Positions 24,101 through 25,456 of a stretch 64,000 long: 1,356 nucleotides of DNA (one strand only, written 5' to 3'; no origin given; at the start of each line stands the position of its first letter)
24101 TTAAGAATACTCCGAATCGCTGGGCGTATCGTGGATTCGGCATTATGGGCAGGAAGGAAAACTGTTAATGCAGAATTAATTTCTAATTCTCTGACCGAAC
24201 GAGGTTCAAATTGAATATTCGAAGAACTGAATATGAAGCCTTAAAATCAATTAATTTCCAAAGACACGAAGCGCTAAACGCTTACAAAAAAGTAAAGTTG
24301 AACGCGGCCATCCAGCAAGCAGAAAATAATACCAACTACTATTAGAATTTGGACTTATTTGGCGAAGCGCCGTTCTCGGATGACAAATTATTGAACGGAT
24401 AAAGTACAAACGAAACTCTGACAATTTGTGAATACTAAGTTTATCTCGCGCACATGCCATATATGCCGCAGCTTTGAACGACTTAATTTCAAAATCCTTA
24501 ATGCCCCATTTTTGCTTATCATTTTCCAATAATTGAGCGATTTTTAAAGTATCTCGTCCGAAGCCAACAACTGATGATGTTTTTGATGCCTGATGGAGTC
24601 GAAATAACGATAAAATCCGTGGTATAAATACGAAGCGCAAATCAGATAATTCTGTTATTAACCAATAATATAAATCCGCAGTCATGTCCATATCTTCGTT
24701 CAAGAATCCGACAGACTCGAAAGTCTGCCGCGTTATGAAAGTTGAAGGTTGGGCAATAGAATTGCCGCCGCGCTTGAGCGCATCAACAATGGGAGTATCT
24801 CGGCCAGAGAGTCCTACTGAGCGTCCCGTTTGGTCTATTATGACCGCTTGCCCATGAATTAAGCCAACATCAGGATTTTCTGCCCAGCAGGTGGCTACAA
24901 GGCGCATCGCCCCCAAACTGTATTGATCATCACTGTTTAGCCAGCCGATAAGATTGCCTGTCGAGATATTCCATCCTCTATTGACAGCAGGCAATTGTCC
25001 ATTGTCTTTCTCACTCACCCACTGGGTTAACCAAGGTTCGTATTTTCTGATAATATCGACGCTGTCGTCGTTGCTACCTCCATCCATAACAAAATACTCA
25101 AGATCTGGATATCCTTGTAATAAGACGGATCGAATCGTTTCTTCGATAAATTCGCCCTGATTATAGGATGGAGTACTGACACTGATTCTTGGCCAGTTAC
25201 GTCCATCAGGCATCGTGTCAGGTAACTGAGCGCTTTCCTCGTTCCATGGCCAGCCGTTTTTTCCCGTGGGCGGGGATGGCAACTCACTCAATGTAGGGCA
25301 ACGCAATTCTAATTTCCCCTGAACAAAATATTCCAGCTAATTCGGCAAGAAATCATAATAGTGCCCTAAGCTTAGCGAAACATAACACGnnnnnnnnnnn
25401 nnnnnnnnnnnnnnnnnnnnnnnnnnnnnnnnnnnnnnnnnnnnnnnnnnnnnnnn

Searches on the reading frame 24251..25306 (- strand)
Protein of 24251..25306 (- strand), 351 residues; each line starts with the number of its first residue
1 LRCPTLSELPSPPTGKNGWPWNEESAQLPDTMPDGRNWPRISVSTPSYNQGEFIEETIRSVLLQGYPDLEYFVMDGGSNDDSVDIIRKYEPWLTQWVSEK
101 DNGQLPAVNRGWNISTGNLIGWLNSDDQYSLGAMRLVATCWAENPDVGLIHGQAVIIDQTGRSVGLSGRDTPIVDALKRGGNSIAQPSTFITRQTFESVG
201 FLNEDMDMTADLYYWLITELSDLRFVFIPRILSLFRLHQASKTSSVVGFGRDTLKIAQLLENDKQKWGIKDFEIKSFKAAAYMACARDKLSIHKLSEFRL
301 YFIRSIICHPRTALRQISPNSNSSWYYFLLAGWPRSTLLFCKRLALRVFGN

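Call 51: search_protein_families(library=pfam, proteins=[window:24251-25306:-], max_evalue=0.00001)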
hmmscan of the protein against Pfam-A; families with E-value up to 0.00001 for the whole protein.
window:24251-25306:- (351 aa): 1 family
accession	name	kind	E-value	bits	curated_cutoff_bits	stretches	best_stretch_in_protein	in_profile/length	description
PF00535.33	Glycos_transf_2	-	4.4e-19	69.5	23.3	1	42-165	1-127/168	Glycosyl transferase family 2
